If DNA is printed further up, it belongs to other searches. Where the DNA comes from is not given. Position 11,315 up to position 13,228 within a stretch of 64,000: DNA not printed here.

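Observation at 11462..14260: Lipoprotein with recently duplicated subtilase-like domains and autotransporter-like tail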

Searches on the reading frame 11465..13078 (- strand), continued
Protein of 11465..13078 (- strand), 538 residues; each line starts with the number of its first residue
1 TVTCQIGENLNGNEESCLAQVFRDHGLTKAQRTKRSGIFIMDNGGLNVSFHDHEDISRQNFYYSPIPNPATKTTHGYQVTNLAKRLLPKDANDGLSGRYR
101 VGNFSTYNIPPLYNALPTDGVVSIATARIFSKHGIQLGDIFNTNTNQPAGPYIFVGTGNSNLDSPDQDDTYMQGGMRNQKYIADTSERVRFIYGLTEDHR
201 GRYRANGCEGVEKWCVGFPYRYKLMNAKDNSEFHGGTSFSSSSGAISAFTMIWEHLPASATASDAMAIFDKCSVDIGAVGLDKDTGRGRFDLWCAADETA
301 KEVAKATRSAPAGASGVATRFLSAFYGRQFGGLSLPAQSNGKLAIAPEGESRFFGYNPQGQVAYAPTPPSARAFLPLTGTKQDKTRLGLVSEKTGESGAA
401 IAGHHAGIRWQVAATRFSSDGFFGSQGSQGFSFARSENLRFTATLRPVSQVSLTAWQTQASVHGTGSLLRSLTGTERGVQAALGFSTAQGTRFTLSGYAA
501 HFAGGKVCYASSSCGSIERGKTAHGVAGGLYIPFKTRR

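Call 73: list_cluster_members(proteins=[P0003, P0007, P0008, P0010, P0016, P0018, P0019, P0020, P0029, P0032])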
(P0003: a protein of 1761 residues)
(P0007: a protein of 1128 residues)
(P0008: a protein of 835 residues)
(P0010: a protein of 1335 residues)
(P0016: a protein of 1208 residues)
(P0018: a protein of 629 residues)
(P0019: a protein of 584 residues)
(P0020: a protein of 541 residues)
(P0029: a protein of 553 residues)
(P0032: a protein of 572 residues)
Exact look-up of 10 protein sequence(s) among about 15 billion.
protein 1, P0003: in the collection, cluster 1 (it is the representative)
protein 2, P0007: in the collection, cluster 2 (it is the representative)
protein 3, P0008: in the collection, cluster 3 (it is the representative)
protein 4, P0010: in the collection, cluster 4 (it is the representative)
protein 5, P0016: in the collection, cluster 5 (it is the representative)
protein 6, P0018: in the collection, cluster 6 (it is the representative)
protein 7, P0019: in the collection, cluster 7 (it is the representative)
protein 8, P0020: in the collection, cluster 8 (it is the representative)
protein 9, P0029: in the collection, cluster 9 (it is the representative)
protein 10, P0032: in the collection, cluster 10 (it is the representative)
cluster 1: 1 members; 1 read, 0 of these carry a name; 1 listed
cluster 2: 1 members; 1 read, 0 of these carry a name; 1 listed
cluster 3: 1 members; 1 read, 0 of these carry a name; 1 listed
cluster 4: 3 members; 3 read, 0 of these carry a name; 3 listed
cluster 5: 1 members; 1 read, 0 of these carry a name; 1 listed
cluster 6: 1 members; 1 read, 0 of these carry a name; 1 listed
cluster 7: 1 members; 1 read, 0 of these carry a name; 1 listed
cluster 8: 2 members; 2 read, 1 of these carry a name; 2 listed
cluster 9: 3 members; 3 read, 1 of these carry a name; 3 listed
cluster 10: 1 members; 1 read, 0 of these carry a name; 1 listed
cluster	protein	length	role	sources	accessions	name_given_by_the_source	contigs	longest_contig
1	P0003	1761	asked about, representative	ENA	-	-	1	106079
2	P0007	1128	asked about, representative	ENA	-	-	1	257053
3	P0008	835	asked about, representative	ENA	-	-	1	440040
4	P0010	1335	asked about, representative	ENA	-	-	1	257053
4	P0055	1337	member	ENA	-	-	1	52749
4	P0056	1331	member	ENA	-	-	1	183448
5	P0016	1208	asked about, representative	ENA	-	-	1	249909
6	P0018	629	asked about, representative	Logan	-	-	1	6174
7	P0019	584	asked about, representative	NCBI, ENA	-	-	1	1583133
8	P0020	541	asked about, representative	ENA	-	-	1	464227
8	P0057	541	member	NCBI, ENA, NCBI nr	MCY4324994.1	MAG: hypothetical protein OXC81_03095 [Betaproteobacteria bacterium] | hypothetical protein [Betaproteobacteria bacterium]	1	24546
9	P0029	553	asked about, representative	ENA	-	-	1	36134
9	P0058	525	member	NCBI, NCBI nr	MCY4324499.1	MAG: hypothetical protein OXC81_00520, partial [Betaproteobacteria bacterium] | hypothetical protein [Betaproteobacteria bacterium]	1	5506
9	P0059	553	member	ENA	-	-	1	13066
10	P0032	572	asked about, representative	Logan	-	-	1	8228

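Call 78: search_protein_families(library=pfam, proteins=[L037:8736-12158:-], max_evalue=0.001)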
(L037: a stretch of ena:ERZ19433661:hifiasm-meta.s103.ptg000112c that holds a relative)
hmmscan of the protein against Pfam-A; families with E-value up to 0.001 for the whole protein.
L037:8736-12158:- (1141 aa): 1 family
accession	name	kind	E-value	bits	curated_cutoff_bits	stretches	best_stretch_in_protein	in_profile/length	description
PF00082.27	Peptidase_S8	-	1.8e-11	44.3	21.8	1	465-731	92-287/288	Subtilase family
